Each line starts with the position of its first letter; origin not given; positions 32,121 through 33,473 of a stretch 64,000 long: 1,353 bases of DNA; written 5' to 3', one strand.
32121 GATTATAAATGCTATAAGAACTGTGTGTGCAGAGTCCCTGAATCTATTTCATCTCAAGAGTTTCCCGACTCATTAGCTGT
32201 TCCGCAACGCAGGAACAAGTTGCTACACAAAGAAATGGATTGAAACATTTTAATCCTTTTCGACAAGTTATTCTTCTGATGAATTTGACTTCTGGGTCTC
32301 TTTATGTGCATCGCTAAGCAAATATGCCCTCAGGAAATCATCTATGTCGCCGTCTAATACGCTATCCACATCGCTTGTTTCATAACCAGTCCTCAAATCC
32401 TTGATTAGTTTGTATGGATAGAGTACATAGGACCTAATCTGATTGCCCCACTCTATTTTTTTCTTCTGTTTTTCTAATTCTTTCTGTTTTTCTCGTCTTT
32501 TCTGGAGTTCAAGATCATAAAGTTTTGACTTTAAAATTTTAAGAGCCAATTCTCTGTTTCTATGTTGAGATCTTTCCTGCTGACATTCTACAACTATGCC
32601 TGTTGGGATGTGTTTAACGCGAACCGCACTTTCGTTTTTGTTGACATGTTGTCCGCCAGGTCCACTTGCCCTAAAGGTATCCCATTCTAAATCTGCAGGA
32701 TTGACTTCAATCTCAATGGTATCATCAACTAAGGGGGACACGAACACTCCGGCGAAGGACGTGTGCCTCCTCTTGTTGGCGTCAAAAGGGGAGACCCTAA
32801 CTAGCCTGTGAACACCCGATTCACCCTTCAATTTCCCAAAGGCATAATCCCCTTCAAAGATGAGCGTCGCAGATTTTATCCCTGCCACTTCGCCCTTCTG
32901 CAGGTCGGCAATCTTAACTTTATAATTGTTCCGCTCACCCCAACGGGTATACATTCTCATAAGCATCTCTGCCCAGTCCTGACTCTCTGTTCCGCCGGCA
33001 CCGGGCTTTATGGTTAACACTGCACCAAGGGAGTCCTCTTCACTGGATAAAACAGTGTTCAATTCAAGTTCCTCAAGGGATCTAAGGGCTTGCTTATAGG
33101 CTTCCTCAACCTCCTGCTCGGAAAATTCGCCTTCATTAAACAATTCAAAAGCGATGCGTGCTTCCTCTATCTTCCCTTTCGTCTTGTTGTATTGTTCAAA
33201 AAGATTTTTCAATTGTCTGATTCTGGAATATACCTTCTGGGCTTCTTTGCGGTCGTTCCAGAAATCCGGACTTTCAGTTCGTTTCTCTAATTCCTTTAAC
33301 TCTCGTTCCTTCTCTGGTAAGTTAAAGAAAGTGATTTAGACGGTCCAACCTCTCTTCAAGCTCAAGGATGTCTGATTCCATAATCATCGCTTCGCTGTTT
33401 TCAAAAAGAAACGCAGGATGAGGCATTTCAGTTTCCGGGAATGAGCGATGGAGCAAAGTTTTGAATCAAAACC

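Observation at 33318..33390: prfB programmed +1 frameshift site uses TAA (CTT TAA C), not the RF2-specific TGA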

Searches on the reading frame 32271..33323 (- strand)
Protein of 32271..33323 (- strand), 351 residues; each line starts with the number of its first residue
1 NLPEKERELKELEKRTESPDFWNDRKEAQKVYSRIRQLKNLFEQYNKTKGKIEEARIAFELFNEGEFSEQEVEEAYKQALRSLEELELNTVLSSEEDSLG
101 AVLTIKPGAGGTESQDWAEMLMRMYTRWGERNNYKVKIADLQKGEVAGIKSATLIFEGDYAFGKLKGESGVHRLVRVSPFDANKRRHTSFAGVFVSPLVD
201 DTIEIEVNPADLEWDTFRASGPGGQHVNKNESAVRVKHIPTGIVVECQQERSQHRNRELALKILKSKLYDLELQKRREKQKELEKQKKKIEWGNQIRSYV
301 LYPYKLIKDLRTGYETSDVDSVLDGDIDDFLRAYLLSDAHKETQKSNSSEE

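Call 17: find_homologous_proteins(query=window:32271-33323:-, max_evalue=1e-100)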
Query seq(351 aa) (351 aa): 4857 proteins with E <= 1e-100 among 8000 candidates; the best 120 are listed.
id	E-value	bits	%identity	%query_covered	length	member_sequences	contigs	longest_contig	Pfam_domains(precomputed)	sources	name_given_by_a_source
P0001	1.0e-202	690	100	89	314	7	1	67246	PF03462.24,PF00472.27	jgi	-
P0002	8.6e-186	635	81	99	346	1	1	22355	PF03462.24,PF00472.27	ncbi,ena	-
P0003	1.9e-157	542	96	71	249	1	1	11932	PF03462.24,PF00472.27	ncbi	-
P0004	2.2e-156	538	74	91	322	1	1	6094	PF03462.24,PF00472.27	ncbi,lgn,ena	-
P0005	7.1e-143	494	76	81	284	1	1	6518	PF03462.24,PF00472.27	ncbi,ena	-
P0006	1.1e-142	493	78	77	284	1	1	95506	PF03462.24,PF00472.27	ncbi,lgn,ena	-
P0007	4.5e-140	484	68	90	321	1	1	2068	PF03462.24,PF00472.27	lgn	-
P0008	1.8e-139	482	68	90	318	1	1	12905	PF03462.24,PF00472.27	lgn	-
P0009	3.4e-139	482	49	88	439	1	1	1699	PF03462.24,PF00472.27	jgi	jgi:peptide chain release factor 2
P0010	1.0e-137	477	65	96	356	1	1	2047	PF03462.24,PF00472.27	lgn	-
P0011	7.0e-137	474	62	94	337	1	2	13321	PF03462.24,PF00472.27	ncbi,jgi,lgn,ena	jgi:peptide chain release factor 2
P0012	7.8e-137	474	62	94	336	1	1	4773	PF03462.24,PF00472.27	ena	-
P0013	9.7e-137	474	62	94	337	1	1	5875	PF03462.24,PF00472.27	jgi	jgi:peptide chain release factor 2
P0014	1.2e-135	470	62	93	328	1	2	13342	PF03462.24,PF00472.27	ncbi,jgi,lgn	-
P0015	5.4e-135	468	61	92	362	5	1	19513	PF03462.24,PF00472.27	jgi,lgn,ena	-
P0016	1.3e-134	467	62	96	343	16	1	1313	PF03462.24,PF00472.27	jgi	jgi:peptide chain release factor 2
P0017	1.8e-134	466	62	95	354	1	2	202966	PF03462.24,PF00472.27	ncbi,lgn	-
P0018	1.8e-134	466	61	97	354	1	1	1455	PF03462.24,PF00472.27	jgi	jgi:peptide chain release factor 2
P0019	2.2e-134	466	61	94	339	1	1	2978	PF03462.24,PF00472.27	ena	-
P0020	2.8e-134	465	61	97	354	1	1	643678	PF03462.24,PF00472.27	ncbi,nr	ncbi:MAG: peptide chain release factor 2 [Thermonema sp.]|nr:MAG: peptide chain release factor 2 [Th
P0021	2.9e-134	465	61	94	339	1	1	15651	PF03462.24,PF00472.27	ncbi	-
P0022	3.1e-134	465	62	95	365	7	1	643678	PF03462.24,PF00472.27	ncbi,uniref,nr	ncbi:peptide chain release factor 2 [Thermonema sp.]|uniref:peptide chain release factor 2 n=1 Tax=T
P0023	5.3e-134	465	61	96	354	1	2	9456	PF03462.24,PF00472.27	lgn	-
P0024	7.9e-134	464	61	95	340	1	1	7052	PF03462.24,PF00472.27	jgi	-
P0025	8.6e-134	464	59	93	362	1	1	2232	PF03462.24,PF00472.27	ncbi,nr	ncbi:MAG: peptide chain release factor 2 [Bacteroidetes bacterium]|nr:peptide chain release factor 2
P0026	1.0e-133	464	61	92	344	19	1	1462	PF03462.24,PF00472.27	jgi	-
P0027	1.1e-133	464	60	95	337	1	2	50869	PF03462.24,PF00472.27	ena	-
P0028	1.2e-133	463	59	93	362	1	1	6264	PF03462.24,PF00472.27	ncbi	ncbi:MAG: peptide chain release factor 2 [Bacteroidales bacterium]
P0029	1.4e-133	463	62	93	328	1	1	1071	PF03462.24,PF00472.27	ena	-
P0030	4.0e-133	462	61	93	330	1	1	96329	PF03462.24,PF00472.27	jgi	-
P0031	4.3e-133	462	61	91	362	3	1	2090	PF03462.24,PF00472.27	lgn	-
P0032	4.4e-133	461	60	94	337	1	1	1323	PF03462.24,PF00472.27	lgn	-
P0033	4.6e-133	461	61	96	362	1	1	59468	PF03462.24,PF00472.27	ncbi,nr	ncbi:MAG: peptide chain release factor 2 [Bacteroidales bacterium]|nr:peptide chain release factor 2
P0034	6.6e-133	461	60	99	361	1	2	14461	PF03462.24,PF00472.27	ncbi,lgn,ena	-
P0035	7.2e-133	461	60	94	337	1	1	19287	PF03462.24,PF00472.27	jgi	jgi:peptide chain release factor 2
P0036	9.1e-133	460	61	92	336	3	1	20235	PF03462.24,PF00472.27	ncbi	-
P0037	1.2e-132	460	60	94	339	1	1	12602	PF03462.24,PF00472.27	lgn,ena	-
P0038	1.3e-132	460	60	96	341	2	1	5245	PF03462.24,PF00472.27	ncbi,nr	ncbi:MAG TPA: peptide chain release factor 2 [Chitinophagales bacterium]|nr:peptide chain release fa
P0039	1.5e-132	460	60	95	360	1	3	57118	PF03462.24,PF00472.27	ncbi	ncbi:MAG: peptide chain release factor 2 [Bacteroidales bacterium]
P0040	1.7e-132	460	61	93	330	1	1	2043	PF03462.24,PF00472.27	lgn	-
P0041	2.4e-132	459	59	94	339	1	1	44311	PF03462.24,PF00472.27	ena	-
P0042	2.5e-132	459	61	93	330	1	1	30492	PF03462.24,PF00472.27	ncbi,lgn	-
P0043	2.6e-132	459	62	91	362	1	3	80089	PF03462.24,PF00472.27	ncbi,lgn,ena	-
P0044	2.6e-132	459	59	96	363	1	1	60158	PF03462.24,PF00472.27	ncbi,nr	ncbi:MAG: peptide chain release factor 2 [Bacteroidetes bacterium]|nr:peptide chain release factor 2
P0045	2.8e-132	459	60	94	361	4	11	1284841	PF03462.24,PF00472.27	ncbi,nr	ncbi:MAG: peptide chain release factor 2 [Bacteroidales bacterium]|nr:peptide chain release factor 2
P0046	4.2e-132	458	61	94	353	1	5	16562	PF03462.24,PF00472.27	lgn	-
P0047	4.5e-132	458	60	94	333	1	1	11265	PF03462.24,PF00472.27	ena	-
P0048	4.9e-132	458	61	93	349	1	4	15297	PF03462.24,PF00472.27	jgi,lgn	jgi:peptide chain release factor 2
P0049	5.7e-132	458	60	93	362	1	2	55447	PF03462.24,PF00472.27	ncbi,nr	ncbi:MAG TPA: peptide chain release factor 2 [Bacteroidales bacterium]|nr:peptide chain release fact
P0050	6.4e-132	458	61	93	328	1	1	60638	PF03462.24,PF00472.27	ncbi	-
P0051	7.0e-132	458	60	95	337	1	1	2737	PF03462.24,PF00472.27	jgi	jgi:peptide chain release factor 2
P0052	7.1e-132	458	60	93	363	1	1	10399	PF03462.24,PF00472.27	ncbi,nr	ncbi:MAG: peptide chain release factor 2 [Bacteroidales bacterium]|nr:peptide chain release factor 2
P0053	1.1e-131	457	59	91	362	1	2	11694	PF03462.24,PF00472.27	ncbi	ncbi:MAG: peptide chain release factor 2 [Bacteroidales bacterium]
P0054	1.2e-131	457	59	98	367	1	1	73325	PF03462.24,PF00472.27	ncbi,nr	ncbi:MAG: peptide chain release factor 2 [Bacteroidales bacterium]|nr:peptide chain release factor 2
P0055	1.4e-131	457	61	93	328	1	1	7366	PF03462.24,PF00472.27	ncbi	-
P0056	1.7e-131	456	61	93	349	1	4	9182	PF03462.24,PF00472.27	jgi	jgi:peptide chain release factor 2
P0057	1.8e-131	456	60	94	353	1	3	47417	PF03462.24,PF00472.27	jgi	-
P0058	1.8e-131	456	60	94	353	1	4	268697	PF03462.24,PF00472.27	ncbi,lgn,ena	-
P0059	1.9e-131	456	63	93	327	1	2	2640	PF03462.24,PF00472.27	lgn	-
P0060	2.2e-131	456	58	95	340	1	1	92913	PF03462.24,PF00472.27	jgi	-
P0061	2.5e-131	456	58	93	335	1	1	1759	PF03462.24,PF00472.27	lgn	-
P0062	2.6e-131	456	61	92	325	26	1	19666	PF03462.24,PF00472.27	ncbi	-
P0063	2.6e-131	456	57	96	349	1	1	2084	PF03462.24,PF00472.27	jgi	jgi:peptide chain release factor 2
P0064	2.8e-131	456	60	92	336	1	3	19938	PF03462.24,PF00472.27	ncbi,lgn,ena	-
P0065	2.8e-131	456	60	91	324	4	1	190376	PF03462.24,PF00472.27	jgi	jgi:peptide chain release factor 2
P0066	3.4e-131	455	58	93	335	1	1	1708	PF03462.24,PF00472.27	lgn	-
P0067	4.0e-131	455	60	94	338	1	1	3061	PF03462.24,PF00472.27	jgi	jgi:peptide chain release factor 2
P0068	4.1e-131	455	61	93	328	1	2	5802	PF03462.24,PF00472.27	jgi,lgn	-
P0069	4.2e-131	455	62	93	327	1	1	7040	PF03462.24,PF00472.27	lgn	-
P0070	4.5e-131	455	58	93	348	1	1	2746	PF03462.24,PF00472.27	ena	-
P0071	5.0e-131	455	59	94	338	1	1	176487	PF03462.24,PF00472.27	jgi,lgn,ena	-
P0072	5.2e-131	455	60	92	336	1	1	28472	PF03462.24,PF00472.27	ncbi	-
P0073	5.8e-131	455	60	95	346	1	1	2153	PF03462.24,PF00472.27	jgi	-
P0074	6.2e-131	454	60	93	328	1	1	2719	PF03462.24,PF00472.27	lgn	-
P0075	6.4e-131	454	60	94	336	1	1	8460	PF03462.24,PF00472.27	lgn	-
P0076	6.9e-131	454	59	93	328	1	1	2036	PF03462.24,PF00472.27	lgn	-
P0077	6.9e-131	454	60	94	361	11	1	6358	PF03462.24,PF00472.27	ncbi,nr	ncbi:MAG TPA: peptide chain release factor 2 [Bacteroidales bacterium]|nr:peptide chain release fact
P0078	7.3e-131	454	61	94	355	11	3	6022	PF03462.24,PF00472.27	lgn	-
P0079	9.7e-131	454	59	94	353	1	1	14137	PF03462.24,PF00472.27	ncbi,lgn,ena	-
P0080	1.0e-130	454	60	94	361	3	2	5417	PF03462.24,PF00472.27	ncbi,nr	ncbi:MAG TPA: peptide chain release factor 2 [Bacteroidales bacterium]|nr:peptide chain release fact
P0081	1.1e-130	454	57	95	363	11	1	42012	PF03462.24,PF00472.27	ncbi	ncbi:MAG: peptide chain release factor 2 [Syntrophomonadaceae bacterium]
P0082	1.1e-130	454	58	95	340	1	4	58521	PF03462.24,PF00472.27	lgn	-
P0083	1.3e-130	453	61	94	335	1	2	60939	PF03462.24,PF00472.27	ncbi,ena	-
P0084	1.5e-130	453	60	94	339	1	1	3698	PF03462.24,PF00472.27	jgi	-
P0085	1.6e-130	453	59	94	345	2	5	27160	PF03462.24,PF00472.27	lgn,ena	-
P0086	1.6e-130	453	60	91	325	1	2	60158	PF03462.24,PF00472.27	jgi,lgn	-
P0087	2.1e-130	453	59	95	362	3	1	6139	PF03462.24,PF00472.27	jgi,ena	jgi:peptide chain release factor 2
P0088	2.2e-130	453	60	94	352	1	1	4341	PF03462.24,PF00472.27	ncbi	ncbi:MAG: peptide chain release factor 2, partial [Bacteroidales bacterium]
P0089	2.2e-130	453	59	94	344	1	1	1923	PF03462.24,PF00472.27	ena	-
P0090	2.2e-130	453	59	94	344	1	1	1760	PF03462.24,PF00472.27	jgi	-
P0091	3.2e-130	452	60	95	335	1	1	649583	PF03462.24,PF00472.27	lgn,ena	-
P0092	3.4e-130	452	60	94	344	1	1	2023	PF03462.24,PF00472.27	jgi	-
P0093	3.5e-130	452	59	93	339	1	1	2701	PF03462.24,PF00472.27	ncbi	-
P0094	3.6e-130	452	61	93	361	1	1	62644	PF03462.24,PF00472.27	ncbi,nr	ncbi:MAG TPA: peptide chain release factor 2 [Bacteroidales bacterium]|nr:peptide chain release fact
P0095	3.6e-130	452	61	91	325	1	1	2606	PF03462.24,PF00472.27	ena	-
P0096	4.0e-130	452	60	90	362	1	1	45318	PF03462.24,PF00472.27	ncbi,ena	-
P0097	4.8e-130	452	58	95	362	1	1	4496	PF03462.24,PF00472.27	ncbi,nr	ncbi:MAG TPA: peptide chain release factor 2 [Bacteroidales bacterium]|nr:peptide chain release fact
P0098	5.1e-130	451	61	93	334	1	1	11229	PF03462.24,PF00472.27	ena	-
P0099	5.1e-130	451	59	91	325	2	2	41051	PF03462.24,PF00472.27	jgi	-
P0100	5.6e-130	451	59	94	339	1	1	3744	PF03462.24,PF00472.27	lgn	-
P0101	6.3e-130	451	60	94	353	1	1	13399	PF03462.24,PF00472.27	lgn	-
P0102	7.3e-130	451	59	94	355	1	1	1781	PF03462.24,PF00472.27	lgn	-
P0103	7.5e-130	451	58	96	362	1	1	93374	PF03462.24,PF00472.27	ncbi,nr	ncbi:MAG: peptide chain release factor 2 [Bacteroidetes bacterium]|nr:MAG: peptide chain release fac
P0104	7.7e-130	451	59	91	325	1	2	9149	PF03462.24,PF00472.27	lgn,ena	-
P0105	8.0e-130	451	59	97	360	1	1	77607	PF03462.24,PF00472.27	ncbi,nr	ncbi:MAG: peptide chain release factor 2 [Bacteroidales bacterium]|nr:peptide chain release factor 2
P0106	8.1e-130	451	58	93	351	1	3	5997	PF03462.24,PF00472.27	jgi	jgi:peptide chain release factor 2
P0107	8.1e-130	451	58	93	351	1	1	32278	PF03462.24,PF00472.27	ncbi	-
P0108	8.2e-130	451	58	93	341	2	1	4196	PF03462.24,PF00472.27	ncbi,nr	ncbi:MAG: peptide chain release factor 2 [Bacteroidetes bacterium]|nr:peptide chain release factor 2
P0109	8.4e-130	451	59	91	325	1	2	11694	PF03462.24,PF00472.27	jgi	-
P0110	8.9e-130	451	60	91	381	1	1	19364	PF03462.24,PF00472.27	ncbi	-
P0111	9.2e-130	451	58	95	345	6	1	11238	PF03462.24,PF00472.27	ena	-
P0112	9.8e-130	450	61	92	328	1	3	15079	PF03462.24,PF00472.27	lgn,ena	-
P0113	1.0e-129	450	59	92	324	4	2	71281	PF03462.24,PF00472.27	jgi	-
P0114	1.1e-129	450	60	93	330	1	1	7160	PF03462.24,PF00472.27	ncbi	-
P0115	1.2e-129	450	61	92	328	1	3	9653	PF03462.24,PF00472.27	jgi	-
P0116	1.2e-129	450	60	93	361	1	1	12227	PF03462.24,PF00472.27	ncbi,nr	ncbi:MAG: peptide chain release factor 2 [Bacteroidales bacterium]|nr:peptide chain release factor 2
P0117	1.2e-129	450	60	94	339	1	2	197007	PF03462.24,PF00472.27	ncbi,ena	-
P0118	1.4e-129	450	61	93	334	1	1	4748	PF03462.24,PF00472.27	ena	-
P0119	1.4e-129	450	61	92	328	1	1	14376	PF03462.24,PF00472.27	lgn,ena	-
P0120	1.4e-129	450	59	93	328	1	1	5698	PF03462.24,PF00472.27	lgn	-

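Call 19: find_encoding_contigs(protein=P0002, flank=2000, max_places=2)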
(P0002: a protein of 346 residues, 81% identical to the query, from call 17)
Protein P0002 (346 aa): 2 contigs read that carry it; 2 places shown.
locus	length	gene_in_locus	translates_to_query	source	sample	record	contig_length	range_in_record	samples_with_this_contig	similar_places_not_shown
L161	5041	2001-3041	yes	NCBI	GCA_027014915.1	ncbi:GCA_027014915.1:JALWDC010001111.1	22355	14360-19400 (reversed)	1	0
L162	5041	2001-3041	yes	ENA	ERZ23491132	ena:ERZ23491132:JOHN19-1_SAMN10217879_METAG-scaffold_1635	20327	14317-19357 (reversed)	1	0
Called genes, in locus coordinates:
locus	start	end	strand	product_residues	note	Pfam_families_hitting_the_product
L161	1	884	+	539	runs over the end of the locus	PF19494:DUF6029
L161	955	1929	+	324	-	-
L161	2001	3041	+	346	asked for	PF03462:PCRF, PF00472:RF-1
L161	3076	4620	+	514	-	PF05362:Lon_C (weak), PF13541:ChlI, PF01078:Mg_chelatase, PF07728:AAA_5, PF00493:MCM (weak), PF13335:Mg_chelatase_C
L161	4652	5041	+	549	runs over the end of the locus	-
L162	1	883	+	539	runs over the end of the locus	PF19494:DUF6029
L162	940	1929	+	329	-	-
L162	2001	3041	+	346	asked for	PF03462:PCRF, PF00472:RF-1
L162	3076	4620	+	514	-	PF05362:Lon_C (weak), PF13541:ChlI, PF01078:Mg_chelatase, PF07728:AAA_5, PF00493:MCM (weak), PF13335:Mg_chelatase_C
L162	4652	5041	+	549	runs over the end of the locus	-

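Call 20: find_encoding_contigs(protein=P0003, flank=2000, max_places=2)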
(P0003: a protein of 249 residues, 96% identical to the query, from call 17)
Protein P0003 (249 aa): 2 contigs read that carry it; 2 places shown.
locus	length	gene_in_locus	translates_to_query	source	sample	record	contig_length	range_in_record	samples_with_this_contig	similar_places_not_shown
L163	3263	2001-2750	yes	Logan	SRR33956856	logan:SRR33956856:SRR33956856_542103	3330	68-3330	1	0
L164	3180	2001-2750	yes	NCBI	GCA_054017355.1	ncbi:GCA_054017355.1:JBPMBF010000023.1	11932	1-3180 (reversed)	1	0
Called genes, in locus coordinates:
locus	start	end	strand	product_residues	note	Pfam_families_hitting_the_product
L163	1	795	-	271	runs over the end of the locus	PF00378:ECH_1, PF16113:ECH_2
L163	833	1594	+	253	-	PF04024:PspC, PF18917:LiaI-LiaF-like_TM1 (weak)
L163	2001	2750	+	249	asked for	PF03462:PCRF, PF00472:RF-1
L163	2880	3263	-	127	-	?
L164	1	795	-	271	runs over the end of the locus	PF00378:ECH_1, PF16113:ECH_2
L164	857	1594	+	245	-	PF04024:PspC, PF18917:LiaI-LiaF-like_TM1 (weak)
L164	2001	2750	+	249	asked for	PF03462:PCRF, PF00472:RF-1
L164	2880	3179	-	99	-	?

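Call 21: find_encoding_contigs(protein=P0004, flank=2000, max_places=2)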
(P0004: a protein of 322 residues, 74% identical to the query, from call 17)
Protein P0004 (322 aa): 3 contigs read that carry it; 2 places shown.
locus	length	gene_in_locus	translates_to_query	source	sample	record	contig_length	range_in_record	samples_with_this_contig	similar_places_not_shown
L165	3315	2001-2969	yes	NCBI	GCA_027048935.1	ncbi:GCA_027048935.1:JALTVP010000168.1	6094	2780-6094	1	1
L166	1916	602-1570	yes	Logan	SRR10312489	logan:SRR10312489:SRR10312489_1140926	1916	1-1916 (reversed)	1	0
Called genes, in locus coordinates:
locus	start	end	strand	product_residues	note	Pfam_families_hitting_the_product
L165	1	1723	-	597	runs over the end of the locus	PF14849:YidC_periplas, PF02096:60KD_IMP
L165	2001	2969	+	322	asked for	PF03462:PCRF, PF00472:RF-1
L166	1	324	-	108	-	?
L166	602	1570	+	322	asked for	PF03462:PCRF, PF00472:RF-1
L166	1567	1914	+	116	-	?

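Call 22: find_encoding_contigs(protein=P0005, flank=2000, max_places=2)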
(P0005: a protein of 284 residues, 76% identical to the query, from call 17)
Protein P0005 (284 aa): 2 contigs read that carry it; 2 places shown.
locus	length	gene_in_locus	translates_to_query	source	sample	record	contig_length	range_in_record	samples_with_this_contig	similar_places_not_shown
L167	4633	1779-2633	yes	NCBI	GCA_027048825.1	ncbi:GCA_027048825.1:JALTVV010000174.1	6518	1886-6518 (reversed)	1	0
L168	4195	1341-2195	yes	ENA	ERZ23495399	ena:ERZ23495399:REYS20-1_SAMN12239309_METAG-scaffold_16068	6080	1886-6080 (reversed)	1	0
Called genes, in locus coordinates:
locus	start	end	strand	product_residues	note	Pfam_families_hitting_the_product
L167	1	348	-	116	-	?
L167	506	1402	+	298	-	PF02463:SMC_N (faint), PF00005:ABC_tran, PF13304:AAA_21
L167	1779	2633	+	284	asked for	PF03462:PCRF, PF00472:RF-1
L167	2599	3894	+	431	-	-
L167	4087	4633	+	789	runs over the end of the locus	PF07715:Plug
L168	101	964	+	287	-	PF00005:ABC_tran, PF02463:SMC_N (faint), PF13304:AAA_21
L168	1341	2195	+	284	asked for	PF03462:PCRF, PF00472:RF-1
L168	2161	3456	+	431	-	-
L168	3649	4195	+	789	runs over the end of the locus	PF07715:Plug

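Call 23: find_encoding_contigs(protein=P0006, flank=2000, max_places=2)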
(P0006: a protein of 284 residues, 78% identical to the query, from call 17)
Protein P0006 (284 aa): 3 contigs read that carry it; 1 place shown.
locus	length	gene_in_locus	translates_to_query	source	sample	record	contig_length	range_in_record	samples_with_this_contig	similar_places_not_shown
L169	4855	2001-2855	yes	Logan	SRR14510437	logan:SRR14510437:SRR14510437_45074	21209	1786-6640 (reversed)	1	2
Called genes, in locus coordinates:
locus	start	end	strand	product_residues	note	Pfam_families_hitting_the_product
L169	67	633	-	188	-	-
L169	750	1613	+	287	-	PF00005:ABC_tran, PF02463:SMC_N (faint), PF13304:AAA_21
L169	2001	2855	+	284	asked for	PF03462:PCRF, PF00472:RF-1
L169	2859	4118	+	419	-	PF13692:Glyco_trans_1_4 (weak)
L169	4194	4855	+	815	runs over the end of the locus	PF07715:Plug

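Call 24: find_encoding_contigs(protein=P0007, flank=2000, max_places=1)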
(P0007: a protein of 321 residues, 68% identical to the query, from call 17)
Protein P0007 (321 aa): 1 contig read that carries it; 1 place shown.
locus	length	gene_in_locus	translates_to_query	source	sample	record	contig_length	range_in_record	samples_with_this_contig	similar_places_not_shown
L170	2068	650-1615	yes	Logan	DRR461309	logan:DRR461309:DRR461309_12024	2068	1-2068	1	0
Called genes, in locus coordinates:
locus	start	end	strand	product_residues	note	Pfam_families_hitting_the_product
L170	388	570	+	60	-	-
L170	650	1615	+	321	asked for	PF03462:PCRF, PF00472:RF-1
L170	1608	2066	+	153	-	?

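Call 25: find_encoding_contigs(protein=P0008, flank=2000, max_places=1)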
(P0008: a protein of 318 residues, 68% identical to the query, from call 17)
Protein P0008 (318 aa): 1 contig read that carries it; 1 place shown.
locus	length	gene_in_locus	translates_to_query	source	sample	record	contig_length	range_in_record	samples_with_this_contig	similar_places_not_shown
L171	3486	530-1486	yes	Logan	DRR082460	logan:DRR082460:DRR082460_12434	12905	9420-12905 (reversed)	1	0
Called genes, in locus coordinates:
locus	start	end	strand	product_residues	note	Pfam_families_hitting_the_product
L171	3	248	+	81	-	?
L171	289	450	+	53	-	-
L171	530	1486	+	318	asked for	PF03462:PCRF, PF00472:RF-1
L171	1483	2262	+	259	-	PF02592:Vut_1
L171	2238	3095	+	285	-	PF00682:HMGL-like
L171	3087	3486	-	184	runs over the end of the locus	PF07638:Sigma70_ECF, PF04542:Sigma70_r2, PF13936:HTH_38 (faint), PF08281:Sigma70_r4_2, PF04545:Sigma70_r4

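Call 26: find_encoding_contigs(protein=P0010, flank=2000, max_places=1)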
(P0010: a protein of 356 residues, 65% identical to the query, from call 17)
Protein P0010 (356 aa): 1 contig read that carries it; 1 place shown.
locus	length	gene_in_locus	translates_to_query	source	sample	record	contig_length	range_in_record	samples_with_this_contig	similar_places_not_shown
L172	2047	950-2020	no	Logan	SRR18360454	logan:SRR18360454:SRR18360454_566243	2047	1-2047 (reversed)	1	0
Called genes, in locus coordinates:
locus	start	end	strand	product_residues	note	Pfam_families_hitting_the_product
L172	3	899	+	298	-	?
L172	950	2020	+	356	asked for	PF03462:PCRF, PF00472:RF-1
